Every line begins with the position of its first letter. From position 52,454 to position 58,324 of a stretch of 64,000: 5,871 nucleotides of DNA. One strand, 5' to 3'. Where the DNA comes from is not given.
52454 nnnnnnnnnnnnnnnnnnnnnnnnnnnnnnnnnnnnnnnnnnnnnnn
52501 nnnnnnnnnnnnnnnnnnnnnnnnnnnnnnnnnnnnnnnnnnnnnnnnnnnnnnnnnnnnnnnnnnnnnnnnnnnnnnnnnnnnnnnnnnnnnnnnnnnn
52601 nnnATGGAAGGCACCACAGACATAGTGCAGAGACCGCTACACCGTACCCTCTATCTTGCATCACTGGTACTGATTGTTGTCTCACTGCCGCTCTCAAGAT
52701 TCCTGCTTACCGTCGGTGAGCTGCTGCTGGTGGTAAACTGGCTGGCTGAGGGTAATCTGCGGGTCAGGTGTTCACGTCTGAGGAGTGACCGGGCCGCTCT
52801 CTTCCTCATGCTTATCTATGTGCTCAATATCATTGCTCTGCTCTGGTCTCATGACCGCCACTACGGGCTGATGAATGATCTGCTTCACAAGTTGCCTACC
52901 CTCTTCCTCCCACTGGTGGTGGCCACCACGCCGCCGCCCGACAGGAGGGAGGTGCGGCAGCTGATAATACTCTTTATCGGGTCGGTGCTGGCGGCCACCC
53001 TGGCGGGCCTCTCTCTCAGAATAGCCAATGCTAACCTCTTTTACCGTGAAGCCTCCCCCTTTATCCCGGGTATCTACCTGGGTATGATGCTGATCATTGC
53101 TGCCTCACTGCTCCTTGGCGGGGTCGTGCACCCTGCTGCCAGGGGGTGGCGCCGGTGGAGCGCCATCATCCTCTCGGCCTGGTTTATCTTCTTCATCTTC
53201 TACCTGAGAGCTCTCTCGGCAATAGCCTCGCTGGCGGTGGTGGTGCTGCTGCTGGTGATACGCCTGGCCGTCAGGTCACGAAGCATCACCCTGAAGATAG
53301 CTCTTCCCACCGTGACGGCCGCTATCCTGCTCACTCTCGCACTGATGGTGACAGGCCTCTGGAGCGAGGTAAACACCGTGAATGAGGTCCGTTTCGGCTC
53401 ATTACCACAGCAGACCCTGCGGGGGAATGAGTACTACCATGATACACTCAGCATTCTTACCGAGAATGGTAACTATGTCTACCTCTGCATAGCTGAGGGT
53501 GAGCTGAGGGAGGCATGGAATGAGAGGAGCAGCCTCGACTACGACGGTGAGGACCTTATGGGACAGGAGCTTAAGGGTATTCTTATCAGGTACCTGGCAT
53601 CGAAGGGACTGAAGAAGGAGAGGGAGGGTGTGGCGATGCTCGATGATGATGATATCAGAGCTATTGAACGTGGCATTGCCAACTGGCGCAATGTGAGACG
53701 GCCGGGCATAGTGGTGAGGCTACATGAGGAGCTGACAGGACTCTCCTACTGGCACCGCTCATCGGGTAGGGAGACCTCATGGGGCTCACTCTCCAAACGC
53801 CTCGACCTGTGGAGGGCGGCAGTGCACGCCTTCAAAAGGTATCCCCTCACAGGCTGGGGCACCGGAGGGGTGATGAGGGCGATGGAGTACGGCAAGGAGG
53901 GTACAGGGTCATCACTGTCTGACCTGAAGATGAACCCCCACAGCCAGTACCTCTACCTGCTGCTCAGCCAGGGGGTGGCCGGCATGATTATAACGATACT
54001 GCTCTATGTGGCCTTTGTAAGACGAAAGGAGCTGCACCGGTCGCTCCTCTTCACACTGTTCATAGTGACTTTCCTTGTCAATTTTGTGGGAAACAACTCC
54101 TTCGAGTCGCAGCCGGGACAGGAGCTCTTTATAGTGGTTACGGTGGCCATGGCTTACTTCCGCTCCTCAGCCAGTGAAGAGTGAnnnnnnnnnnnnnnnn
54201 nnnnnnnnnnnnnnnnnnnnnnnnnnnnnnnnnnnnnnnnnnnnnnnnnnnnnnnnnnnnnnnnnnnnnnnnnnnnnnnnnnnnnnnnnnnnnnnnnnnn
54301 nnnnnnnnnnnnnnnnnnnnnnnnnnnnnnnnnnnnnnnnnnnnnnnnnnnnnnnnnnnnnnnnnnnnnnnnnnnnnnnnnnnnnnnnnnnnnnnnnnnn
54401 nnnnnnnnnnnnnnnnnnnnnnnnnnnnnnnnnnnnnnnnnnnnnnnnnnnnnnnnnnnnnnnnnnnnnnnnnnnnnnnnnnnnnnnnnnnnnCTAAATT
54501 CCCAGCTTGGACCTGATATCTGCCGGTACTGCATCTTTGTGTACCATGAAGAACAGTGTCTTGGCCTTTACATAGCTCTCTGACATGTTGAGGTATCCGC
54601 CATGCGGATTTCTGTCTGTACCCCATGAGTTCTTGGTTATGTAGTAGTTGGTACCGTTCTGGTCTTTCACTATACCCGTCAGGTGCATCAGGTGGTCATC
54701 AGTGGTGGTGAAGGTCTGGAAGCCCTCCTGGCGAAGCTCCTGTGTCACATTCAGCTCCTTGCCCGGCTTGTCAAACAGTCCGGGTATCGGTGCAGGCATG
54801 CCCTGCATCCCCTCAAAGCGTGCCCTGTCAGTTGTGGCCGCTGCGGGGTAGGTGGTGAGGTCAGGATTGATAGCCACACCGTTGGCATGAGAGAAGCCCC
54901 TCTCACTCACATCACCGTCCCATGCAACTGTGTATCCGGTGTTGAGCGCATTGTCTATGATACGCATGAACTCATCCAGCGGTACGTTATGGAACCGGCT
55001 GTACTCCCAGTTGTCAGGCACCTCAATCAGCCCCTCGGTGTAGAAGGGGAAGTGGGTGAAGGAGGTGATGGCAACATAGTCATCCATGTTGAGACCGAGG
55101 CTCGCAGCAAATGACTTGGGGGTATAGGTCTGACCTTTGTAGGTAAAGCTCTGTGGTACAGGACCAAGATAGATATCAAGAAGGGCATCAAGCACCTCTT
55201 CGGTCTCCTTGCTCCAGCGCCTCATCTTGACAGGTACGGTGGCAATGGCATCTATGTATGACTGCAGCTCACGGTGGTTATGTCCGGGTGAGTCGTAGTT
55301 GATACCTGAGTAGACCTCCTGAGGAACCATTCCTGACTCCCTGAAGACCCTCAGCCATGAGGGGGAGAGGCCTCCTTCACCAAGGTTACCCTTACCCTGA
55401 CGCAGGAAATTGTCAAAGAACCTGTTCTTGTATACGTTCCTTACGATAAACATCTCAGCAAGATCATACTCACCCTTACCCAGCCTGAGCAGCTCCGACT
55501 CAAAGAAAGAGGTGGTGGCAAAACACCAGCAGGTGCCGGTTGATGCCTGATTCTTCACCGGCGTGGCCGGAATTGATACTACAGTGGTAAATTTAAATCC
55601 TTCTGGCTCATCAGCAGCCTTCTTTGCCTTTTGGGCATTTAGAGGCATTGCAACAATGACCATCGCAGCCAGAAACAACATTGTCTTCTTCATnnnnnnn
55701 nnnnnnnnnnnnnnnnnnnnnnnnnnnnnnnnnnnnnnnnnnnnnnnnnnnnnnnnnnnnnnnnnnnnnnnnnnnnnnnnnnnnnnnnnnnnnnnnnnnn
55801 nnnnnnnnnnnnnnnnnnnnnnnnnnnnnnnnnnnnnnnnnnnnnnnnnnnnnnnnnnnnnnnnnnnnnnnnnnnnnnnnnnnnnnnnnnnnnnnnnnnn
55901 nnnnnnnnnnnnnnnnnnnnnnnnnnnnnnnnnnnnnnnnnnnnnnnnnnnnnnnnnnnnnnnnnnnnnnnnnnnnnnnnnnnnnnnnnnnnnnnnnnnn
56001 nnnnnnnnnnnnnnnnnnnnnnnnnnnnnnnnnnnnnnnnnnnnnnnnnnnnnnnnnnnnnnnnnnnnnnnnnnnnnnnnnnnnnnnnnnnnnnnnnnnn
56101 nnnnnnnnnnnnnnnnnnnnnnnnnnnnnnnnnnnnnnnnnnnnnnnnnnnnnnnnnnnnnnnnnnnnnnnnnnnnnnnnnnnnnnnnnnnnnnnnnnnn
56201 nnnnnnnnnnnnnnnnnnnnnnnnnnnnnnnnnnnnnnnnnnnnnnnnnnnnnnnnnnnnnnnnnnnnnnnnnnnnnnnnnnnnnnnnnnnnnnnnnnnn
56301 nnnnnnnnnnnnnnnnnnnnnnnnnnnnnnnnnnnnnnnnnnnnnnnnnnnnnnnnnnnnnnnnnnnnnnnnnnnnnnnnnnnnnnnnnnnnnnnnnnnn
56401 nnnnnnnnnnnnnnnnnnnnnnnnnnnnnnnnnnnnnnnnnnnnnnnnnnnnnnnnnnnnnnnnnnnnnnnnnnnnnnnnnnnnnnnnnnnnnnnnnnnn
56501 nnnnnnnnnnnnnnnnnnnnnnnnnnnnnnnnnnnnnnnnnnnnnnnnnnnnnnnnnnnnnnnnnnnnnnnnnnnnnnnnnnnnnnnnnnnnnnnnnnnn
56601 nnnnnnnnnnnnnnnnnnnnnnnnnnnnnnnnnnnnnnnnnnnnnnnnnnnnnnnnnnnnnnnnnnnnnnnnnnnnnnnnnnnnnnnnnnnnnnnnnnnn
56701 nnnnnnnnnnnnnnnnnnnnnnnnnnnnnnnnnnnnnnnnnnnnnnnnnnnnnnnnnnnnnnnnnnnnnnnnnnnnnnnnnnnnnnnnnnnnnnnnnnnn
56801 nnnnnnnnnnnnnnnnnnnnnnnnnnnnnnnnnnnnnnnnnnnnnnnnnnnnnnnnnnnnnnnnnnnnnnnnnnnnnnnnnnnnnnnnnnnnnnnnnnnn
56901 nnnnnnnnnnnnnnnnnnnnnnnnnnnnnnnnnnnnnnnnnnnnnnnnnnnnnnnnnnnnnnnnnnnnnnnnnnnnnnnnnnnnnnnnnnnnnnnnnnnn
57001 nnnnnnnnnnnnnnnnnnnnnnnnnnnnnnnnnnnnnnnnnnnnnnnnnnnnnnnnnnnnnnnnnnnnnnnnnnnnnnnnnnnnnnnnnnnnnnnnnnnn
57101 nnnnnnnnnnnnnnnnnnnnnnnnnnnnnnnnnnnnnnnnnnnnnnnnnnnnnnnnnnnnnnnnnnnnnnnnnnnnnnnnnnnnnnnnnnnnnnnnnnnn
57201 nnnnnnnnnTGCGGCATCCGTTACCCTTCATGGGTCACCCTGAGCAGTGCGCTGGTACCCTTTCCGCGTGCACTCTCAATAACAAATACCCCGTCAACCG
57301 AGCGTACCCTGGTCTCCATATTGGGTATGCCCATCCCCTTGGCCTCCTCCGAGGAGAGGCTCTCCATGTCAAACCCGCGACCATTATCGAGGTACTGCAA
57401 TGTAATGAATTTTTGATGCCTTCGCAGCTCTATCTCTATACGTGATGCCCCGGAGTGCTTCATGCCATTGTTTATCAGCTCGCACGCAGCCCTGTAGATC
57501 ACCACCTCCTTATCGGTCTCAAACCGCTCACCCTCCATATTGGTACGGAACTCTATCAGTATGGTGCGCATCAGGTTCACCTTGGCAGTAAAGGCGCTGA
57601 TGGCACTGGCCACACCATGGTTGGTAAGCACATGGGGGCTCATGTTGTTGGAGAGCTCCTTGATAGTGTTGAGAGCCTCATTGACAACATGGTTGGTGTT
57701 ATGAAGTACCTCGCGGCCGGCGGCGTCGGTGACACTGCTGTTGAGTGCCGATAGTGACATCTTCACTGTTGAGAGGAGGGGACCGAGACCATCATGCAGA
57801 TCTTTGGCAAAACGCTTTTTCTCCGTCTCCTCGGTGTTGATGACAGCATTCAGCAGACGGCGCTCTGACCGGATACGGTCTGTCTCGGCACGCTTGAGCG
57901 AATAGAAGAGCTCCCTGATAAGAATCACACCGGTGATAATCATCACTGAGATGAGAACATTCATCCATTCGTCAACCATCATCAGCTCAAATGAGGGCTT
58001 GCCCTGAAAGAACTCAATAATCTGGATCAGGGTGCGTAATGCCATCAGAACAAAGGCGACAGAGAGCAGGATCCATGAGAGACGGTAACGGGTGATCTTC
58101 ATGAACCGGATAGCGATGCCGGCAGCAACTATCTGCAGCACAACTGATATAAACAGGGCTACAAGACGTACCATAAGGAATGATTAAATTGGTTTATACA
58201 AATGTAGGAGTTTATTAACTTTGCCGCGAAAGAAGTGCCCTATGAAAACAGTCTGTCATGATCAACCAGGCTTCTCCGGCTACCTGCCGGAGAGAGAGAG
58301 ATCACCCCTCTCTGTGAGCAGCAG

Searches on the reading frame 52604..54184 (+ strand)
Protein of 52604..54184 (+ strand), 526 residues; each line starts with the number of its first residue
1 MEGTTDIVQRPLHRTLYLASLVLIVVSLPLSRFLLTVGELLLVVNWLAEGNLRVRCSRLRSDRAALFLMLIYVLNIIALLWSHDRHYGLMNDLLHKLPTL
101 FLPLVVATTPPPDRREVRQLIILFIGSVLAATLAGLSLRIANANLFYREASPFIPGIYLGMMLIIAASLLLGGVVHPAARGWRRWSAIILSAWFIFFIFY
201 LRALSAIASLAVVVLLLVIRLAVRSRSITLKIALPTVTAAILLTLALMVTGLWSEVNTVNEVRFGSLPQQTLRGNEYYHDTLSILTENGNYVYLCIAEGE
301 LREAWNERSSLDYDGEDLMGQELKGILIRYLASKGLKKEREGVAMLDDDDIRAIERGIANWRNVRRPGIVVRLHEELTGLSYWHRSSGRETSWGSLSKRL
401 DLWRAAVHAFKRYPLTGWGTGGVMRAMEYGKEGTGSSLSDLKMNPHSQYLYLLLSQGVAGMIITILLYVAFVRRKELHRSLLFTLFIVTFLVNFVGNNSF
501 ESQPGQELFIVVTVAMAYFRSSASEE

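Call 35: search_protein_families(library=pfam, proteins=[window:52604-54184:+], max_evalue=0.00001)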
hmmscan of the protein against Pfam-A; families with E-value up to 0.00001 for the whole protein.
window:52604-54184:+ (526 aa): 1 family
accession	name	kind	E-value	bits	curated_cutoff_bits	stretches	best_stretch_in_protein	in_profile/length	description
PF04932.20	Wzy_C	-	1.7e-11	44.6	31.7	1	390-464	75-148/149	O-Antigen ligase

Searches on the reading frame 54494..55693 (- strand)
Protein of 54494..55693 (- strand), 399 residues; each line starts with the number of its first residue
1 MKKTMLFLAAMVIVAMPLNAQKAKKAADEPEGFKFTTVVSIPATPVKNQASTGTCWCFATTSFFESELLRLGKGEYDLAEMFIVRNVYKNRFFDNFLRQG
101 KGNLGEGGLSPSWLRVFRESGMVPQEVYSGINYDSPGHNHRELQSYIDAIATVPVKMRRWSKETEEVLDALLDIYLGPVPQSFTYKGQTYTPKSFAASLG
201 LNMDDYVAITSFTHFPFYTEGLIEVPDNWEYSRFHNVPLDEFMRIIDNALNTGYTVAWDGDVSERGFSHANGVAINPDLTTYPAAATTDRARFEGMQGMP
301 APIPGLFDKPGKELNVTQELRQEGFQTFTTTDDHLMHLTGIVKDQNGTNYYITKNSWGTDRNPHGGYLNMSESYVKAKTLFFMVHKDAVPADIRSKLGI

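Call 35: search_protein_families(library=pfam, proteins=[window:54494-55693:-], max_evalue=0.00001)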
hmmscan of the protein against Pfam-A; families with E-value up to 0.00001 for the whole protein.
window:54494-55693:- (399 aa): 2 families
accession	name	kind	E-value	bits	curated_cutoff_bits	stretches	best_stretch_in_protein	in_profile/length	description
PF03051.21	Peptidase_C1_2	-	5e-13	49.1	22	0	329-396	356-423/438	Peptidase C1-like family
PF00112.29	Peptidase_C1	-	4.9e-10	40.3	20.7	0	43-128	14-90/220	Papain family cysteine protease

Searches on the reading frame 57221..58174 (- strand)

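Call 35: search_protein_families(library=pfam, proteins=[window:57221-58174:-], max_evalue=0.00001)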
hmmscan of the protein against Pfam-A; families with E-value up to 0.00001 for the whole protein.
window:57221-58174:- (317 aa): 2 families
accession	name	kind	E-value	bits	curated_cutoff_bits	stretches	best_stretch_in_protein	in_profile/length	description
PF07730.19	HisKA_3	-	1.1e-09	39.1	24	1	118-182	1-67/68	Histidine kinase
PF02518.31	HATPase_c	-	5.6e-09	36.9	26.4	1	224-312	4-106/111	Histidine kinase-, DNA gyrase B-, and HSP90-like ATPase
